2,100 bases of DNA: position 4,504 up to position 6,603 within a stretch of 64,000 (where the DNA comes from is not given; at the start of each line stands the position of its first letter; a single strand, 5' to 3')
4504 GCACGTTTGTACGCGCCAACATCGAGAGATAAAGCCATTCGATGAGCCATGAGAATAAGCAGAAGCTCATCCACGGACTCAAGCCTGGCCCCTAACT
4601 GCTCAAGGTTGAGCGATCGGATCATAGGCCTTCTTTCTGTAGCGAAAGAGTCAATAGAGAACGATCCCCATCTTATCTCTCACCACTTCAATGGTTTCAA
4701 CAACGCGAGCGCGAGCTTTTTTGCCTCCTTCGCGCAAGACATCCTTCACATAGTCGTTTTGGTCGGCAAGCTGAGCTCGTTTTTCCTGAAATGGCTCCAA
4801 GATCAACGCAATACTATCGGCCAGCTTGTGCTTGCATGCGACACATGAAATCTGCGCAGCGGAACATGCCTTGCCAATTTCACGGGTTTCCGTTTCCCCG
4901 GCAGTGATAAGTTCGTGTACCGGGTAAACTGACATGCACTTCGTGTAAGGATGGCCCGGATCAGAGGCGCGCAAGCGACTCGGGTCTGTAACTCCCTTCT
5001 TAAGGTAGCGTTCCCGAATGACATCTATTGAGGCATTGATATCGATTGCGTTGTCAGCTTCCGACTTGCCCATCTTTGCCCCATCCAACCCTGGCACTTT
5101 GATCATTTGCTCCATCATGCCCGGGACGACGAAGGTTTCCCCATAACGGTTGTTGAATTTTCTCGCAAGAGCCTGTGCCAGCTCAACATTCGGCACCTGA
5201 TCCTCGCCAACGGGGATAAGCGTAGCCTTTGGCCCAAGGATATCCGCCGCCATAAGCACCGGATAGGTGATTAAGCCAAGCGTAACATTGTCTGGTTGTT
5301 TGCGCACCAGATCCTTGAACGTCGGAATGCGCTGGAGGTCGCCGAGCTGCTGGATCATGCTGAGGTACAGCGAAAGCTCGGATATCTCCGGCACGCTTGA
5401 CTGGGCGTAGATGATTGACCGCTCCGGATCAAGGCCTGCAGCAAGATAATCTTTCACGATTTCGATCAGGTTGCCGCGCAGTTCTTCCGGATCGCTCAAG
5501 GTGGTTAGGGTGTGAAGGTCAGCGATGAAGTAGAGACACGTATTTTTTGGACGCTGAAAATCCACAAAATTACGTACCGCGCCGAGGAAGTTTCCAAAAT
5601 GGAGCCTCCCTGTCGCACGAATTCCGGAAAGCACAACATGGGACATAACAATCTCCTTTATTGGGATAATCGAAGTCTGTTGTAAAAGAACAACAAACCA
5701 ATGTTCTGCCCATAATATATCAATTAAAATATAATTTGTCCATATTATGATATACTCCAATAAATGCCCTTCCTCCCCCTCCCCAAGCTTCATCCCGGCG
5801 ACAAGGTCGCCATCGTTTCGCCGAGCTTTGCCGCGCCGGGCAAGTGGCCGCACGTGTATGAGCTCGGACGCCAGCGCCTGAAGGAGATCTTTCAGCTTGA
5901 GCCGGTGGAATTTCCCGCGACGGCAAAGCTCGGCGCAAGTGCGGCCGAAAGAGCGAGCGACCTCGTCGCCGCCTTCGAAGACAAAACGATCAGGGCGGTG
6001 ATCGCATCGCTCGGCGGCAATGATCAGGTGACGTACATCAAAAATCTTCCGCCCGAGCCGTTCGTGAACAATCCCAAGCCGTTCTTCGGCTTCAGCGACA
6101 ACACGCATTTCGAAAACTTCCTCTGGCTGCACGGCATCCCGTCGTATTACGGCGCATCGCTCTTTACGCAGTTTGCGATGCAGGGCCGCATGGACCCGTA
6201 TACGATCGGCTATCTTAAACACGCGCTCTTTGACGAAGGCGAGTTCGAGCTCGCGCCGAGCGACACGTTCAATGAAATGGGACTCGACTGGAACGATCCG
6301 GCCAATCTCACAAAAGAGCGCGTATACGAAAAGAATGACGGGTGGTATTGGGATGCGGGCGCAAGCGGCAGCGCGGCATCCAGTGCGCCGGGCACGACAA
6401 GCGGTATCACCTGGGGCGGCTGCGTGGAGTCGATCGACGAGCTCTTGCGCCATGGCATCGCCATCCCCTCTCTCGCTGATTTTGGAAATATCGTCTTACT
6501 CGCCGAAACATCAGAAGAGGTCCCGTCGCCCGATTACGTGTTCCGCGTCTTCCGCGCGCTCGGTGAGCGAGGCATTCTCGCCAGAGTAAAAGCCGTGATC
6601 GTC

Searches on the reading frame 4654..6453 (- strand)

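Call 79: search_protein_families(library=pfam, proteins=[window:4654-6453:-], max_evalue=0.00001)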
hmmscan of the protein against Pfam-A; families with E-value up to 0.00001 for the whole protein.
window:4654-6453:- (600 aa): 1 family
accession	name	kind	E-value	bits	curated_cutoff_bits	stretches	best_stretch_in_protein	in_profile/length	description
PF00579.31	tRNA-synt_1b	-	3.3e-52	178.1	21.1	1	273-552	7-291/292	tRNA synthetases class I (W and Y)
